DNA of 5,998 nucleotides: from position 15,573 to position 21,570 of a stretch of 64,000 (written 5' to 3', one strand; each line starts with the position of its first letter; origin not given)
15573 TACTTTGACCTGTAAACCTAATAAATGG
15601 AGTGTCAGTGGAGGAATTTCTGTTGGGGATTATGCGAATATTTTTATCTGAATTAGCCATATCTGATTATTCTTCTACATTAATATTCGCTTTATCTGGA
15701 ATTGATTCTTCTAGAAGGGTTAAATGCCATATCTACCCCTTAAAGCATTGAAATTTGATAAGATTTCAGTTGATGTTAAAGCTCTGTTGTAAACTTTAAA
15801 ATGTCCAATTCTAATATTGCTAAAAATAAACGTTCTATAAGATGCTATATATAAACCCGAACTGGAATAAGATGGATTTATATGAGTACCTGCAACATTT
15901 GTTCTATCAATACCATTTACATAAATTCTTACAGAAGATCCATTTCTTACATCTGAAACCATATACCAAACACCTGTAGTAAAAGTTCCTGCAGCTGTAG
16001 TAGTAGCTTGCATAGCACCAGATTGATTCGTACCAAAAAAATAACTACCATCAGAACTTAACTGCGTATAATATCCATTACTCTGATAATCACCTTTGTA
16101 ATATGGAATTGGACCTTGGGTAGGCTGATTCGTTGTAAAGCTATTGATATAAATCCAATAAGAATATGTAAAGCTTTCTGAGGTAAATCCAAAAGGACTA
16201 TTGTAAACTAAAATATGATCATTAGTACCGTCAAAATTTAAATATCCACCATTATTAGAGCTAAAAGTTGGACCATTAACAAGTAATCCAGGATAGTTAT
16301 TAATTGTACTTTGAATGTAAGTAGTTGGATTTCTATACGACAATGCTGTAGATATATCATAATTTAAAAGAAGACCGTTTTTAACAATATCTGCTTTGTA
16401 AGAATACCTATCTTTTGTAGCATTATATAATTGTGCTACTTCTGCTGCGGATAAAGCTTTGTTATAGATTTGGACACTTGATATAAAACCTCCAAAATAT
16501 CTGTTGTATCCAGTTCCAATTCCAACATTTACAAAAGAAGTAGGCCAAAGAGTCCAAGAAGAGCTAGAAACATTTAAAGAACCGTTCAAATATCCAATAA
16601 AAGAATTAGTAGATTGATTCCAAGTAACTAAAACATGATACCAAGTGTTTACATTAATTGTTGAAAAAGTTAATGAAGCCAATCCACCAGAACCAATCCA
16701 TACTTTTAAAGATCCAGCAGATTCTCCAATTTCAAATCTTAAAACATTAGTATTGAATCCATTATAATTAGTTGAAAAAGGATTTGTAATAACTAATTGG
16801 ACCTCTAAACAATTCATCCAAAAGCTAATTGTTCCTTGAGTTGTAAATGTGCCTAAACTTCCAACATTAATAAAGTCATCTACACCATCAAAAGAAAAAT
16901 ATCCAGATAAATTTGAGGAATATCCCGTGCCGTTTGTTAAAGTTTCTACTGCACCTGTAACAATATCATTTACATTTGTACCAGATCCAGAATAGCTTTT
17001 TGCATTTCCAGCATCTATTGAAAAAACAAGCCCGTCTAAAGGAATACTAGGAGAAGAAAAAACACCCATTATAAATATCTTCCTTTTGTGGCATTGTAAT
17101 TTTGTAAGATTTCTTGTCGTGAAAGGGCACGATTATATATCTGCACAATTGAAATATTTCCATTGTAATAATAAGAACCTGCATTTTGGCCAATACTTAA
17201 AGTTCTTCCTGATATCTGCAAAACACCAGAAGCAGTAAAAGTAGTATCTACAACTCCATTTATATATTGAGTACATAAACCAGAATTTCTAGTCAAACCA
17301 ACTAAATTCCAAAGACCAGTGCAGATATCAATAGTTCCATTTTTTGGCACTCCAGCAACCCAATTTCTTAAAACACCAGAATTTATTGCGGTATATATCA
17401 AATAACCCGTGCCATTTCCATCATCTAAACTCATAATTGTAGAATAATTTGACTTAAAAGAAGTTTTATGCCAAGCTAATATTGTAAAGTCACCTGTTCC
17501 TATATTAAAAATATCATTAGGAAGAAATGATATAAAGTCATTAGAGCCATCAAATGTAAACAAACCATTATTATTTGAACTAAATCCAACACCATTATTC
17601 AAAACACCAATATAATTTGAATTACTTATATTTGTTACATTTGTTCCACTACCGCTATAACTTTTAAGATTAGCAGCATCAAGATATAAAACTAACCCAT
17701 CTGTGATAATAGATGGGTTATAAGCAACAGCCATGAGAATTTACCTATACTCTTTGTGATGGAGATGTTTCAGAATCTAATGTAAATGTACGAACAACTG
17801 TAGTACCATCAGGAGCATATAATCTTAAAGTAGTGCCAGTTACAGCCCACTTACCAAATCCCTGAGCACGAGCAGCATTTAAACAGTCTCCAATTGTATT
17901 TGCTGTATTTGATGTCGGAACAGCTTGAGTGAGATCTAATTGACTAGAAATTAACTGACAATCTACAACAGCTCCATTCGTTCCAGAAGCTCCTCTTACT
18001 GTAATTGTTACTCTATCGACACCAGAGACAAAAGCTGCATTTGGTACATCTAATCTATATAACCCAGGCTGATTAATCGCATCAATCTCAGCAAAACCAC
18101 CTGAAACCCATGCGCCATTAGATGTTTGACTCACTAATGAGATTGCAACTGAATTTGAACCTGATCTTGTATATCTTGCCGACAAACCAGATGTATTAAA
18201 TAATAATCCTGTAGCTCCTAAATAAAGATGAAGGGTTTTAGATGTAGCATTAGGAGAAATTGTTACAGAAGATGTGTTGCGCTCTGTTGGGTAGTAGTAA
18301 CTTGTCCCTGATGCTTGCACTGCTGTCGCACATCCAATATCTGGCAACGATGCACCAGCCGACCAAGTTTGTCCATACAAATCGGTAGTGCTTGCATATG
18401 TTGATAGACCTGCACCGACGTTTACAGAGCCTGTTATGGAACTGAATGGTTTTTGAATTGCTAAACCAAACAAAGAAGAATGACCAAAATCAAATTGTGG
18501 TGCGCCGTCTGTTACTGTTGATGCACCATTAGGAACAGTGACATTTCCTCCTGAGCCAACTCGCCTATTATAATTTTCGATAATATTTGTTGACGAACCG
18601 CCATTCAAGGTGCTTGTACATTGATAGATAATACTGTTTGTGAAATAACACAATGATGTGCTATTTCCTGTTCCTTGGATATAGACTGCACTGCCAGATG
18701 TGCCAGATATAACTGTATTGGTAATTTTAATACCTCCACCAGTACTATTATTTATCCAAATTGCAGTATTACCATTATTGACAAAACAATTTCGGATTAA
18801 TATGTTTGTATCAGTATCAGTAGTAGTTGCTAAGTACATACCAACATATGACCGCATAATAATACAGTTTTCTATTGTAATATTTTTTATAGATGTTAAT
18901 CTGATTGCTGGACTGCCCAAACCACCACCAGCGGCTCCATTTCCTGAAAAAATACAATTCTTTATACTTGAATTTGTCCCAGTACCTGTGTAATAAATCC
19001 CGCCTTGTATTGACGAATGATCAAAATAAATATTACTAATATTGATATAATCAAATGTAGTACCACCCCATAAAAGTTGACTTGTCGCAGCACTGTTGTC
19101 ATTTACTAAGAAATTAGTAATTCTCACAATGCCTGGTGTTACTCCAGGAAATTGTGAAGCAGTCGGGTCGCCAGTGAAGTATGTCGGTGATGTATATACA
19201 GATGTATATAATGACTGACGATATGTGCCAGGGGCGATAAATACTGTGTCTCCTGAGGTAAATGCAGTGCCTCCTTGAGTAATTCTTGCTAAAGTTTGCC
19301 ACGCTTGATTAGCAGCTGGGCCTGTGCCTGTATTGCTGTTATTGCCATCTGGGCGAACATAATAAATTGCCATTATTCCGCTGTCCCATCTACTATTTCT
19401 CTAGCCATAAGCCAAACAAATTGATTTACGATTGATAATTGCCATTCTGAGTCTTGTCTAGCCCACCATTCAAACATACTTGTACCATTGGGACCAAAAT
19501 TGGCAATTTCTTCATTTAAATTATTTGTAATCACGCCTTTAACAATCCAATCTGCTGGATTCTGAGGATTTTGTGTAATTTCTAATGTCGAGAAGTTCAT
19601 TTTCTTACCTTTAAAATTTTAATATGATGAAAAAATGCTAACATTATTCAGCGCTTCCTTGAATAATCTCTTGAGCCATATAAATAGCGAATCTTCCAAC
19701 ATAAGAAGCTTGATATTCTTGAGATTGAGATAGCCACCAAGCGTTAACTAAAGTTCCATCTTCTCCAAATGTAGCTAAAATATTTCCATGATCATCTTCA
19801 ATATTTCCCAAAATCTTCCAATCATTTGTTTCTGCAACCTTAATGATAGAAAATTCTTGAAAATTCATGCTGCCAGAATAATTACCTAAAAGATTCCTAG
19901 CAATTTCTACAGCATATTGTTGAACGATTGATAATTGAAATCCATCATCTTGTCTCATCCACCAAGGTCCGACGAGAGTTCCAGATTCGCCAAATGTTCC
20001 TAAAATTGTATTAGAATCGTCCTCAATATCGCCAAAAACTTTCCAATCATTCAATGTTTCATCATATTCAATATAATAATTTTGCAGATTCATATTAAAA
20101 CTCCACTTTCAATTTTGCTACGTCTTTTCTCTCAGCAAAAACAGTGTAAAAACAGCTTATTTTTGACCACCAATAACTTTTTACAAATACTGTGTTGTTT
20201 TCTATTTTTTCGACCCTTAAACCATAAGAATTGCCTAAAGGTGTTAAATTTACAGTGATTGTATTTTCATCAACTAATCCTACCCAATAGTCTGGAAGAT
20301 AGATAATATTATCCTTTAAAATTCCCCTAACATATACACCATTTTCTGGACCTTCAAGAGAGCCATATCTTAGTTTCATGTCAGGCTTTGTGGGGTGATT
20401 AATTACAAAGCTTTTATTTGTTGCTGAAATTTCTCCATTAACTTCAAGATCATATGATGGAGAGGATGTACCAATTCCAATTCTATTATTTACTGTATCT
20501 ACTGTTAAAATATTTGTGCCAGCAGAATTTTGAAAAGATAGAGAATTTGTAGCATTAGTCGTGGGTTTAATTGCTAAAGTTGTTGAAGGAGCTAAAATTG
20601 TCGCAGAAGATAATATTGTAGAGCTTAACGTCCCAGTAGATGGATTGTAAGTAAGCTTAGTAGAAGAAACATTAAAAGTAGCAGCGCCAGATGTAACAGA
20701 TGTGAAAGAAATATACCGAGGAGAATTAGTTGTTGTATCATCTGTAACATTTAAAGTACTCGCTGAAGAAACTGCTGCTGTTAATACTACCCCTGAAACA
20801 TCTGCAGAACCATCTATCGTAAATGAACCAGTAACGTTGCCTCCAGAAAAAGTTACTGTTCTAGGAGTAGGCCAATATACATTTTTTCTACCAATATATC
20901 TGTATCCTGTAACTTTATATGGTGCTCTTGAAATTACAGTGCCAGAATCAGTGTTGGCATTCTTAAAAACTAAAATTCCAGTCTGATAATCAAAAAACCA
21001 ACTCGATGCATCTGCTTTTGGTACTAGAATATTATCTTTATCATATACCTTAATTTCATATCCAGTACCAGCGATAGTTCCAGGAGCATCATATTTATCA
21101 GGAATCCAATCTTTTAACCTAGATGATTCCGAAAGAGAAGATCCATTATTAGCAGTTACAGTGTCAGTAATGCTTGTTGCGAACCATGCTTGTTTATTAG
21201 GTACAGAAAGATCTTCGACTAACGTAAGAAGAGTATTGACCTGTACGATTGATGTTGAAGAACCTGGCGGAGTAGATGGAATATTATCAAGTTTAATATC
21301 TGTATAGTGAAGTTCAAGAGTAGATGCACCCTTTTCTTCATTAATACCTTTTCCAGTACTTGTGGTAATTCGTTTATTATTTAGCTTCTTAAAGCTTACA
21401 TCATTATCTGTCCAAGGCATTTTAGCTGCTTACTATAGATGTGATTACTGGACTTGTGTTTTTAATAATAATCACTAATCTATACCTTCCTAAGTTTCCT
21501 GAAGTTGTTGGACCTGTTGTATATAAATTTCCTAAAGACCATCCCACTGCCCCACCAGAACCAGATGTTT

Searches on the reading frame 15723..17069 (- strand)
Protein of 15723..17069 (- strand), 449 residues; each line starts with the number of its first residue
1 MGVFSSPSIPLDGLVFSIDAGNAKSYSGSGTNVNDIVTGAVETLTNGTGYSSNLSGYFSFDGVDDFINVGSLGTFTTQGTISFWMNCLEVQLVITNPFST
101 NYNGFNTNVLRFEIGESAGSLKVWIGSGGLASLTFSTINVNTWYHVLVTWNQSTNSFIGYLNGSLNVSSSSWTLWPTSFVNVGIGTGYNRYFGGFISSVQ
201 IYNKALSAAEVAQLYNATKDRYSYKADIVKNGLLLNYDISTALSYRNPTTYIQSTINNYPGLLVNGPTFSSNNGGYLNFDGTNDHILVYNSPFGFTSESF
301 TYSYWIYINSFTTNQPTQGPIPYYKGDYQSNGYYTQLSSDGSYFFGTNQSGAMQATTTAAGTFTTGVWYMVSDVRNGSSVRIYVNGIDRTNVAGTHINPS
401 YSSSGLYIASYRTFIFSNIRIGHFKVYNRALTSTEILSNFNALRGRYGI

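Call 14: search_protein_families(library=phrogs, proteins=[window:15723-17069:-], max_evalue=0.00001)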
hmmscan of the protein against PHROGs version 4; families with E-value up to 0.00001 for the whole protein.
window:15723-17069:- (449 aa): 4 families
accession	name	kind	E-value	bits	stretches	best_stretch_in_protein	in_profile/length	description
phrog_8510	-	head and packaging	8.9e-40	137.3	2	261-449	1159-1348/1348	virion structural protein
phrog_24074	-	unknown function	2.3e-35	123.1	2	10-223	140-359/892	-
phrog_3545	-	unknown function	1.4e-13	50.9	1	192-441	712-970/1115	-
phrog_17347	-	unknown function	1.3e-06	29.3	0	144-220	131-210/312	-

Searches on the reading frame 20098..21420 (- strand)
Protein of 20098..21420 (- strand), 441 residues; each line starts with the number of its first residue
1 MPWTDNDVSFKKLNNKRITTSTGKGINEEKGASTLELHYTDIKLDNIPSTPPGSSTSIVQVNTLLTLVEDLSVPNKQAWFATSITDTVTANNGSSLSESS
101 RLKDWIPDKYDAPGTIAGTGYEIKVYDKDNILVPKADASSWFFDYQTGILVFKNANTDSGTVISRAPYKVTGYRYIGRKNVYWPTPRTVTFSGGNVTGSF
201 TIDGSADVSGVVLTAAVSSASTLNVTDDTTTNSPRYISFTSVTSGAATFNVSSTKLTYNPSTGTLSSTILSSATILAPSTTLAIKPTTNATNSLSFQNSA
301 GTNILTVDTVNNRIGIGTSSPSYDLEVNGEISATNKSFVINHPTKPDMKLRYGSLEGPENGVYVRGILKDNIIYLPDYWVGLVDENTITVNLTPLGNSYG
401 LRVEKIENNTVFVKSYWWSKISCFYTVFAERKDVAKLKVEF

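Call 14: search_protein_families(library=phrogs, proteins=[window:20098-21420:-], max_evalue=0.00001)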
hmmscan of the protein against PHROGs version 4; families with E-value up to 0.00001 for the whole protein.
window:20098-21420:- (441 aa): 2 families
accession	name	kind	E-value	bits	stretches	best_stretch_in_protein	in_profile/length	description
phrog_17490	-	unknown function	6e-35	122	1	195-441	30-240/266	-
phrog_28536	-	unknown function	1.3e-31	110.7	1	327-441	87-205/224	-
